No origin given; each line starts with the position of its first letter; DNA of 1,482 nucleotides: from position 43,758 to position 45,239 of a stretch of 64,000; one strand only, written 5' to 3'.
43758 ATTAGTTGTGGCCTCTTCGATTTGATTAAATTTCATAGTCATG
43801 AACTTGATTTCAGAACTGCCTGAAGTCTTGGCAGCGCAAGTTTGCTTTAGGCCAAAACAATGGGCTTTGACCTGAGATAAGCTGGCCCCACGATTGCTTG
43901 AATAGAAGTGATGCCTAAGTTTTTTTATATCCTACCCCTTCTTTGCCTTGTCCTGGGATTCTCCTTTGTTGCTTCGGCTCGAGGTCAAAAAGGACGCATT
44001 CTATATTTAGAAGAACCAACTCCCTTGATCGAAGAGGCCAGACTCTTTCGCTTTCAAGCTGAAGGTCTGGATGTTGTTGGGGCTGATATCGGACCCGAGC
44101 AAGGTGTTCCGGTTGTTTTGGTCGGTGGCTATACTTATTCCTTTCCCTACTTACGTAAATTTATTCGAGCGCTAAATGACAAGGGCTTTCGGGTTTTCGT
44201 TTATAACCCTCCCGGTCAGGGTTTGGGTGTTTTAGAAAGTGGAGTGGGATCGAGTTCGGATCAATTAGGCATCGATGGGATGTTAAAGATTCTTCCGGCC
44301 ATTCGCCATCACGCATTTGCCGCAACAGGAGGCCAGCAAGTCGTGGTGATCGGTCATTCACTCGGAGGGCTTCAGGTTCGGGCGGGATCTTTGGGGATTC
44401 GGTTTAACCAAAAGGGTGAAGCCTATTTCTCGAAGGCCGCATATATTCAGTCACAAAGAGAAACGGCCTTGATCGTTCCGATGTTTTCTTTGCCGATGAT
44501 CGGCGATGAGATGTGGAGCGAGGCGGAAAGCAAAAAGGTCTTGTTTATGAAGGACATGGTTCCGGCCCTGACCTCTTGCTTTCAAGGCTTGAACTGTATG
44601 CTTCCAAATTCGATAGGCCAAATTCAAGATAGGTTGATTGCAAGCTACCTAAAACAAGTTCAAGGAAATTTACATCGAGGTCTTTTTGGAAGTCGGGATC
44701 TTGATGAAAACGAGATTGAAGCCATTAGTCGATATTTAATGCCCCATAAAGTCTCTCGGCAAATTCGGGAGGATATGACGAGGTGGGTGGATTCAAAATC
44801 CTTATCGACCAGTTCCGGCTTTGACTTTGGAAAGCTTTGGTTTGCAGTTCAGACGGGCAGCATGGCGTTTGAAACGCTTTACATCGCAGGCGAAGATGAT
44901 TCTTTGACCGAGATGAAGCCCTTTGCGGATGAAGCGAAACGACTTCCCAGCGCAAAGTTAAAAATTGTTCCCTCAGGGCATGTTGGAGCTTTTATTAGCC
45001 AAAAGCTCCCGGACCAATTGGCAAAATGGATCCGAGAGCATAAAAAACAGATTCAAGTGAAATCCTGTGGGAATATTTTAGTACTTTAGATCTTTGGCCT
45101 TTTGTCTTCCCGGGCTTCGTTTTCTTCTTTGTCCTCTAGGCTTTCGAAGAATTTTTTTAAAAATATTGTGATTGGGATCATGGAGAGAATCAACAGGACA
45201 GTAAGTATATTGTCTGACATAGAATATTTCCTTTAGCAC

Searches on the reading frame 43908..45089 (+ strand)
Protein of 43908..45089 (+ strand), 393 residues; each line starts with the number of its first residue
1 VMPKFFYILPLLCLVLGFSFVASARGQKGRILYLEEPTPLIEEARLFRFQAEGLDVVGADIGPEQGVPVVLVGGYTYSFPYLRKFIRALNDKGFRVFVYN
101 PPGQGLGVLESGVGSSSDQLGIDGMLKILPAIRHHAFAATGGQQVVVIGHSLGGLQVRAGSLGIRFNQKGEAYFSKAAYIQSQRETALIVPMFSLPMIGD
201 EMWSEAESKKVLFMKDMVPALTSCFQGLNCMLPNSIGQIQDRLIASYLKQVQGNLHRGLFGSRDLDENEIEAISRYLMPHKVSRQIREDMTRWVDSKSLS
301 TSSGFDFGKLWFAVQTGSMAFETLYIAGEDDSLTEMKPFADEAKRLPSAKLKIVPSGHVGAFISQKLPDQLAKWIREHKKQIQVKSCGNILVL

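Call 3: search_protein_families(library=pfam, proteins=[window:43908-45089:+], max_evalue=0.01)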
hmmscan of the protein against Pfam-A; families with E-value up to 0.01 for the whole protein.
window:43908-45089:+ (393 aa): 3 families
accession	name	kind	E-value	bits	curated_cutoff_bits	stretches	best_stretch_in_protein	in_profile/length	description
PF00561.26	Abhydrolase_1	-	2.6e-12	47.4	25.8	1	68-158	2-84/245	alpha/beta hydrolase fold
PF12697.13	Abhydrolase_6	-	2.5e-09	38.6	26.3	1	69-360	1-205/217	Alpha/beta hydrolase family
PF12146.15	Hydrolase_4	-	9.3e-07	28.8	27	1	69-157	7-90/239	Serine aminopeptidase, S33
